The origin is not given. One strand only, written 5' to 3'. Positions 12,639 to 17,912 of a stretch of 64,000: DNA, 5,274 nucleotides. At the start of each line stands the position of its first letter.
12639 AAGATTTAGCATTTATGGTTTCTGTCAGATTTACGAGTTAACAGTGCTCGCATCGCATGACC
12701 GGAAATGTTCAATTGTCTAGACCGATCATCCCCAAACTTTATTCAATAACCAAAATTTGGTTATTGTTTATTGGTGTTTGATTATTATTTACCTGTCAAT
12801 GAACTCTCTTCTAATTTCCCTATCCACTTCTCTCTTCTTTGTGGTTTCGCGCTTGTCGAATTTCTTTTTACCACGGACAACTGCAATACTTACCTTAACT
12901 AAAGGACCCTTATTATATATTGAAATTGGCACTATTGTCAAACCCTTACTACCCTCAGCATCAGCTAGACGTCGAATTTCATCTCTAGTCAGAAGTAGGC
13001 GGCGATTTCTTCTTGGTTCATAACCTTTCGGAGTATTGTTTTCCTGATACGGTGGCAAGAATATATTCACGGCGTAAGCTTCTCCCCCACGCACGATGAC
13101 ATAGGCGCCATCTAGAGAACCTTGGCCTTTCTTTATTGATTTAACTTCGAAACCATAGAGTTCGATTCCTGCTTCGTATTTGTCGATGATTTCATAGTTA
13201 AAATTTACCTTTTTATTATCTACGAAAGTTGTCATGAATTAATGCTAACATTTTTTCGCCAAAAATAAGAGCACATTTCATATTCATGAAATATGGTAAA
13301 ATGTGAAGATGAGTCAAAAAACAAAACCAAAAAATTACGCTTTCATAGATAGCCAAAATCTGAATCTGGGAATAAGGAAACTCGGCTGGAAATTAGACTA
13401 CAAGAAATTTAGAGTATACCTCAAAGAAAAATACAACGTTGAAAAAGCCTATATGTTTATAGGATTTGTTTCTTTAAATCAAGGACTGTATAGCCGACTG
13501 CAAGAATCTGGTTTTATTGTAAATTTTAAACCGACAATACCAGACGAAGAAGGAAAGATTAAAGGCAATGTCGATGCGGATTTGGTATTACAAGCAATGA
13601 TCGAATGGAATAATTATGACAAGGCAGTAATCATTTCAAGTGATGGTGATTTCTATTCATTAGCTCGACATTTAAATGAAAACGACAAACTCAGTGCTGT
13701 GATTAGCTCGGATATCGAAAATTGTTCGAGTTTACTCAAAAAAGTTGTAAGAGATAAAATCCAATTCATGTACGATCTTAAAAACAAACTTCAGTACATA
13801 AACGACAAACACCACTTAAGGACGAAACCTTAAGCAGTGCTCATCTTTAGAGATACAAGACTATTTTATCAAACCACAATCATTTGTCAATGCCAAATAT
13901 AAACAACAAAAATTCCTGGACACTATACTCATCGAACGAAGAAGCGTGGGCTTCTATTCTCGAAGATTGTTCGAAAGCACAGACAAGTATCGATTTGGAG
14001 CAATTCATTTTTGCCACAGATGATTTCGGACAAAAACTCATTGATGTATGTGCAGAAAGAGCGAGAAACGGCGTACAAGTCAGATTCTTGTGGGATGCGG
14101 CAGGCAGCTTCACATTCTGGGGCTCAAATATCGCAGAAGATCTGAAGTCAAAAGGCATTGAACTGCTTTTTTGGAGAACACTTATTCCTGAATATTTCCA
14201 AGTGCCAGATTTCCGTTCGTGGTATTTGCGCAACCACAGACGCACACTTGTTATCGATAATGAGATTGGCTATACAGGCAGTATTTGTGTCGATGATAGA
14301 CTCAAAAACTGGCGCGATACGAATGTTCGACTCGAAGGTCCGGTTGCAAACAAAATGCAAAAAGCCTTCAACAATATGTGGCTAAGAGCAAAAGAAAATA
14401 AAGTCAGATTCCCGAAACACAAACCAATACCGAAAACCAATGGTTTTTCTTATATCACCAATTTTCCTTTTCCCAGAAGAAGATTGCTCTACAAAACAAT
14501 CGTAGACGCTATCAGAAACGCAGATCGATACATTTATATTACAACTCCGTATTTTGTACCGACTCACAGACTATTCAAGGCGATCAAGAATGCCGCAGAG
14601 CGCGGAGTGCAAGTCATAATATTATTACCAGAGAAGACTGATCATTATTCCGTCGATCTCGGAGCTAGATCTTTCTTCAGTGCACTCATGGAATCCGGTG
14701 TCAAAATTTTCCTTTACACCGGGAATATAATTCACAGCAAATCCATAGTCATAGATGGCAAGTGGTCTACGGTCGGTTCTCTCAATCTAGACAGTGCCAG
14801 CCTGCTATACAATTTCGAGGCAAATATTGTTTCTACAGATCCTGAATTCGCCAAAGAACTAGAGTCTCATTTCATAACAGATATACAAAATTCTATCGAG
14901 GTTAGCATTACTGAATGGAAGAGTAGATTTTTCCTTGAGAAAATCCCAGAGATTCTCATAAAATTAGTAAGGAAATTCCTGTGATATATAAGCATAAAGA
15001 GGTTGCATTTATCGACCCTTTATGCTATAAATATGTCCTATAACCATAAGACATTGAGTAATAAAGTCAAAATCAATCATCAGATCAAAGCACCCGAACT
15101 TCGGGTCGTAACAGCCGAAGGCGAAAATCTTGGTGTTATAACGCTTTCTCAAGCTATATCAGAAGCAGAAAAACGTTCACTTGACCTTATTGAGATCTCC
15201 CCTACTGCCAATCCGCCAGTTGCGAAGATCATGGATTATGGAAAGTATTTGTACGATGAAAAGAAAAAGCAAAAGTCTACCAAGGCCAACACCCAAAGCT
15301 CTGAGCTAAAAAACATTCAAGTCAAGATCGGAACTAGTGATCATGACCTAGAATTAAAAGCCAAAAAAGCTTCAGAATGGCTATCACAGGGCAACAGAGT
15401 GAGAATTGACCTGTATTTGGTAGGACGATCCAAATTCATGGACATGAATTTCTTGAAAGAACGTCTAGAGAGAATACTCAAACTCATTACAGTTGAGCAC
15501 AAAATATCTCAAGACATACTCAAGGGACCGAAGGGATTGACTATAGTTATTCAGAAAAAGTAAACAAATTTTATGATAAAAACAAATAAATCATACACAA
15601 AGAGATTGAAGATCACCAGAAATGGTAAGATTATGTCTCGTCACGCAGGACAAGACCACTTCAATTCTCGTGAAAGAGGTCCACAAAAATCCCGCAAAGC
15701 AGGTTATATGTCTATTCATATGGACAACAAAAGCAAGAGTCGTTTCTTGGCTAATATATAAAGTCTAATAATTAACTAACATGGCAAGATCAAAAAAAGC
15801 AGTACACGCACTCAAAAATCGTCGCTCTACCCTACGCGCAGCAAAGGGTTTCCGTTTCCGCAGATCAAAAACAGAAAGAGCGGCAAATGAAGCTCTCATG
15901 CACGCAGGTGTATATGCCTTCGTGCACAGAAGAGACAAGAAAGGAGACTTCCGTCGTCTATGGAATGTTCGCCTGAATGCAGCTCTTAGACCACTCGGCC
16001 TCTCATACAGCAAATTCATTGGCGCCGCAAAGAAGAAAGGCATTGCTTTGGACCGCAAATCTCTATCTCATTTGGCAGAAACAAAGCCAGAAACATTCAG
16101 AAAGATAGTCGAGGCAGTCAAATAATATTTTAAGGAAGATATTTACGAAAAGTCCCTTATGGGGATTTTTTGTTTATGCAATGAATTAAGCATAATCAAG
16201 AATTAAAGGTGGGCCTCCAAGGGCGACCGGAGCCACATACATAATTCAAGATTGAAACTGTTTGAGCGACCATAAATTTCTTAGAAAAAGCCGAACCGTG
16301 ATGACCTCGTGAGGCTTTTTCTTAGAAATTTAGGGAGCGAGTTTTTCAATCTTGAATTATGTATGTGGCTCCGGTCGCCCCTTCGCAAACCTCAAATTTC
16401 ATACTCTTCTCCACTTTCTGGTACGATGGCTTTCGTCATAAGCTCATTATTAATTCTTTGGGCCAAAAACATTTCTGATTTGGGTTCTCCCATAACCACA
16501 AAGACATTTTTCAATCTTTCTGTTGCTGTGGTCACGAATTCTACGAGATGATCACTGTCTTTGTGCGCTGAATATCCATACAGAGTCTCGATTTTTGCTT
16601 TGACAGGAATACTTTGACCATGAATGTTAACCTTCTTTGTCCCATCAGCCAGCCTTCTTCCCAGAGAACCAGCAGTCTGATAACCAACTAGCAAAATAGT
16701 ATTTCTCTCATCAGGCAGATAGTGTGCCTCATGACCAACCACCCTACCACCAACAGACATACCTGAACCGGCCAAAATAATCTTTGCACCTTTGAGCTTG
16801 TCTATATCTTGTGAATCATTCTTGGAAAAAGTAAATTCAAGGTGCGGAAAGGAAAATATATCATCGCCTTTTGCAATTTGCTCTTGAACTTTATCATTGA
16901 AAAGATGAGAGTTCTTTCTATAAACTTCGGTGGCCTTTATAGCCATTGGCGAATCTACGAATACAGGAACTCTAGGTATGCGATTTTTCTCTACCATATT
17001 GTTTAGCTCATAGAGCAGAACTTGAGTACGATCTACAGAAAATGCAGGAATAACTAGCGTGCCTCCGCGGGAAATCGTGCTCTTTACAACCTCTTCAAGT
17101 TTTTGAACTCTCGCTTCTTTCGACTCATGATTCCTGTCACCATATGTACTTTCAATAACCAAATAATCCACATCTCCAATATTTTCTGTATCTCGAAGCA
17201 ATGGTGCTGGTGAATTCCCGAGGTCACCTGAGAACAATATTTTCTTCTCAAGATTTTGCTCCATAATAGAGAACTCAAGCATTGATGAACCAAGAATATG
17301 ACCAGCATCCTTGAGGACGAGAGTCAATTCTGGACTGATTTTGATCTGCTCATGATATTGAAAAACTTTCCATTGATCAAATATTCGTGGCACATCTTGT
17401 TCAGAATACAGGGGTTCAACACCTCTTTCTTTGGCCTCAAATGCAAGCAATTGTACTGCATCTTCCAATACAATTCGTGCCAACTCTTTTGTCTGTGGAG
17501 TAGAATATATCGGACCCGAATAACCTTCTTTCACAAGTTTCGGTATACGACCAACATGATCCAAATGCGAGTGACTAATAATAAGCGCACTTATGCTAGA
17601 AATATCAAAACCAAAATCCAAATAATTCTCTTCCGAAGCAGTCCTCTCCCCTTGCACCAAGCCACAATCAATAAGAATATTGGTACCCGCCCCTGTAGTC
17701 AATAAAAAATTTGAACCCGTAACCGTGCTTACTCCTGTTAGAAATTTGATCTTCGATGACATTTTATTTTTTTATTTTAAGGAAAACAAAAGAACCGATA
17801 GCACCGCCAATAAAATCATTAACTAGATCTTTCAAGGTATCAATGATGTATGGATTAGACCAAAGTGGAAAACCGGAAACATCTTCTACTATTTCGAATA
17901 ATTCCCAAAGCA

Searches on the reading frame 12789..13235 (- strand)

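Call 31: search_protein_families(library=pfam, proteins=[window:12789-13235:-], max_evalue=0.0001)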
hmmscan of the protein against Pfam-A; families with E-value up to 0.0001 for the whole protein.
window:12789-13235:- (148 aa): 1 family
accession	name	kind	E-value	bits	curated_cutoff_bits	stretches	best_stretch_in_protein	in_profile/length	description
PF01668.23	SmpB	-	1.3e-47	161.7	27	1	5-145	2-141/143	SmpB protein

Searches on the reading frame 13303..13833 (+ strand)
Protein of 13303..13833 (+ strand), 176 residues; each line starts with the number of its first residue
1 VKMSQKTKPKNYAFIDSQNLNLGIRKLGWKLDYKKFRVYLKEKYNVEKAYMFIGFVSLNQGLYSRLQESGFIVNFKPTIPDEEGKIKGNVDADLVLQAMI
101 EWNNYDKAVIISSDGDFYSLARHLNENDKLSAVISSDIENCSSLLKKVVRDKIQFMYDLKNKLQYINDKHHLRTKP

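Call 32: search_protein_families(library=pfam, proteins=[window:13303-13833:+], max_evalue=0.0001)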
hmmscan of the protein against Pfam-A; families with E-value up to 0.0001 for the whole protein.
window:13303-13833:+ (176 aa): 1 family
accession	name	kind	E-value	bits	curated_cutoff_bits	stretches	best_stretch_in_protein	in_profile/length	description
PF01936.24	NYN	-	7.4e-15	56.2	24.2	1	14-145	5-134/145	NYN domain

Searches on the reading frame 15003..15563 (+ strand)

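Call 32: search_protein_families(library=pfam, proteins=[window:15003-15563:+], max_evalue=0.0001)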
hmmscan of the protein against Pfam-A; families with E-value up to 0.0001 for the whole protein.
window:15003-15563:+ (186 aa): 2 families
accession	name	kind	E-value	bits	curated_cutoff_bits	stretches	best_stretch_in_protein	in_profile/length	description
PF05198.21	IF3_N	-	1.7e-29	102.3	26.9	1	24-92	1-69/70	Translation initiation factor IF-3, N-terminal domain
PF00707.27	IF3_C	-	2.2e-10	40.8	34.8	1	101-172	2-72/86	Translation initiation factor IF-3, C-terminal domain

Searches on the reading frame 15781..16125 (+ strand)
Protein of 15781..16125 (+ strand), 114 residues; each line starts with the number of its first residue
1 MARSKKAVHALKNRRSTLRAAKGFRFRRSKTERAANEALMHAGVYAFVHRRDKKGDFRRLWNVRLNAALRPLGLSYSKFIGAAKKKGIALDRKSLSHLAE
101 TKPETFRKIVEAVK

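Call 78: find_encoding_contigs(protein=window:15781-16125:+, flank=1500, max_places=10)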
Protein window:15781-16125:+ (114 aa): 23 contigs read that carry it; 10 places shown.
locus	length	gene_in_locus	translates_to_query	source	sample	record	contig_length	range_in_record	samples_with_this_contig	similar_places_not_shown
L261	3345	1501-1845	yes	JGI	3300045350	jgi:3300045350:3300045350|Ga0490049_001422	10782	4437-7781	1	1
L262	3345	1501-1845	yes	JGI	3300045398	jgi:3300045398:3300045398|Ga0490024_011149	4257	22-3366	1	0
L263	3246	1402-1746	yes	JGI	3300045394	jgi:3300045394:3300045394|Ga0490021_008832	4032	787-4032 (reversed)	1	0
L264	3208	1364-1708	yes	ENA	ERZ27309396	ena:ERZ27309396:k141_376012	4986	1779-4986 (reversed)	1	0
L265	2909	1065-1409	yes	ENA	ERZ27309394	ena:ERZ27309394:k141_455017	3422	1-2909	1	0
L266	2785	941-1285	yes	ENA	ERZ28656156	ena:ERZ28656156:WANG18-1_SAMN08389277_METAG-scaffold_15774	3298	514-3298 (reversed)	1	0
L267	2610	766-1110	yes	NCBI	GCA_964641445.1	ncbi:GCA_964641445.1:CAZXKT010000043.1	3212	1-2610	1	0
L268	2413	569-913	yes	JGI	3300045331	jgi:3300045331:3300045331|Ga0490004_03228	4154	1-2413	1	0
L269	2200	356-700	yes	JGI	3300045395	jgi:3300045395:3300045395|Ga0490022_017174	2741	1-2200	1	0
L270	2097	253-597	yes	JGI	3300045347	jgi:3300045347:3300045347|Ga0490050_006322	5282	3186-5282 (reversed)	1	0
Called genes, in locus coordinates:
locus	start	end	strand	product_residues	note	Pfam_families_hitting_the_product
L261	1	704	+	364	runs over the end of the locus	PF13091:PLDc_2, PF00614:PLDc (faint), PF13091:PLDc_2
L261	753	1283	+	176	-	PF05198:IF3_N, PF00707:IF3_C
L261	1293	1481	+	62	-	PF01632:Ribosomal_L35p (weak)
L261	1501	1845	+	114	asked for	PF00453:Ribosomal_L20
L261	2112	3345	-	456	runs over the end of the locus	PF00753:Lactamase_B, PF23023:Anti-Pycsar_Apyc1, PF12706:Lactamase_B_2 (weak), PF16661:Lactamase_B_6, PF10996:Beta-Casp, PF07521:RMMBL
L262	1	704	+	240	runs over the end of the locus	?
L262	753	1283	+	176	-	PF05198:IF3_N, PF00707:IF3_C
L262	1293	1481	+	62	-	PF01632:Ribosomal_L35p (weak)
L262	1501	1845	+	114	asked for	PF00453:Ribosomal_L20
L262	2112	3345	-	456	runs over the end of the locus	PF00753:Lactamase_B, PF23023:Anti-Pycsar_Apyc1, PF12706:Lactamase_B_2 (weak), PF16661:Lactamase_B_6, PF10996:Beta-Casp, PF07521:RMMBL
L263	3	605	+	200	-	?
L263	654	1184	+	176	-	PF05198:IF3_N, PF00707:IF3_C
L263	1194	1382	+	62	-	PF01632:Ribosomal_L35p (weak)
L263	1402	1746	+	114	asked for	PF00453:Ribosomal_L20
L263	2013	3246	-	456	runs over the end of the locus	PF00753:Lactamase_B, PF23023:Anti-Pycsar_Apyc1, PF12706:Lactamase_B_2 (weak), PF16661:Lactamase_B_6, PF10996:Beta-Casp, PF07521:RMMBL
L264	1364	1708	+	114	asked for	PF00453:Ribosomal_L20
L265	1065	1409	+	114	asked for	PF00453:Ribosomal_L20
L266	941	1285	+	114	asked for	PF00453:Ribosomal_L20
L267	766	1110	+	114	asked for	PF00453:Ribosomal_L20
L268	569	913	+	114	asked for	PF00453:Ribosomal_L20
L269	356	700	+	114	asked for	PF00453:Ribosomal_L20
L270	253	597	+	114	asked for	PF00453:Ribosomal_L20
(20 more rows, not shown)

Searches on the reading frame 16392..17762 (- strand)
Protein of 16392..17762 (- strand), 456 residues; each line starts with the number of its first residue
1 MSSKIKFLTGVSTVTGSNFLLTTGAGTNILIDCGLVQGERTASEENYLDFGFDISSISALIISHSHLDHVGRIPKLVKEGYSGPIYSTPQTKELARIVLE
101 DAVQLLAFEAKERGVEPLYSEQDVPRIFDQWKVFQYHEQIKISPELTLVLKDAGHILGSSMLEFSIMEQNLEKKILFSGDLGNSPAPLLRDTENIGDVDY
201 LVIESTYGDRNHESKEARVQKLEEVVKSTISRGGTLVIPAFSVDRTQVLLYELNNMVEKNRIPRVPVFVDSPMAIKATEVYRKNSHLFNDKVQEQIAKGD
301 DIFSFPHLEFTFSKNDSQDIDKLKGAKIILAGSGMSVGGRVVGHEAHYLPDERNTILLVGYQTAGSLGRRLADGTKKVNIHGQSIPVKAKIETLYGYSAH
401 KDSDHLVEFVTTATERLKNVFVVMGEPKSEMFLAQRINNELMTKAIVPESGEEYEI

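Call 32: search_protein_families(library=pfam, proteins=[window:16392-17762:-], max_evalue=0.0001)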
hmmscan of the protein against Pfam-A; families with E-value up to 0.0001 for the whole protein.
window:16392-17762:- (456 aa): 5 families
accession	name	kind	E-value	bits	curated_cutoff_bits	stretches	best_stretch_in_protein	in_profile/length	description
PF10996.14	Beta-Casp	-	1.5e-35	122.8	27.7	1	246-371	1-120/120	Beta-Casp domain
PF16661.11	Lactamase_B_6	-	7.1e-13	48.8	27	1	26-171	6-153/193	Metallo-beta-lactamase superfamily domain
PF00753.33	Lactamase_B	-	1e-11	45.6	22.7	1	16-190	5-159/196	Metallo-beta-lactamase superfamily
PF07521.17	RMMBL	-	9.5e-09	35.6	21.6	1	385-448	2-63/63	Zn-dependent metallo-hydrolase RNA specificity domain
PF12706.13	Lactamase_B_2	-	7.8e-08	32.6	27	1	27-211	1-171/200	Beta-lactamase superfamily domain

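Call 77: find_encoding_contigs(protein=window:16392-17762:-, flank=1500, max_places=10)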
Protein window:16392-17762:- (456 aa): 1 contig read that carries it; 1 place shown.
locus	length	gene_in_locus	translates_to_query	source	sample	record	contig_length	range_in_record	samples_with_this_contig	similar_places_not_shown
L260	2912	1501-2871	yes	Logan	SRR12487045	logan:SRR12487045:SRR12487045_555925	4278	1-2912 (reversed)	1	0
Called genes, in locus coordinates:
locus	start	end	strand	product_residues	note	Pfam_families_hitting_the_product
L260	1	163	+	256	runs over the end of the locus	PF00557:Peptidase_M24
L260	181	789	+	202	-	PF00334:NDK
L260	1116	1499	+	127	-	PF09997:DUF2238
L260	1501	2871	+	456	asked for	PF00753:Lactamase_B, PF23023:Anti-Pycsar_Apyc1, PF12706:Lactamase_B_2 (weak), PF16661:Lactamase_B_6, PF10996:Beta-Casp, PF07521:RMMBL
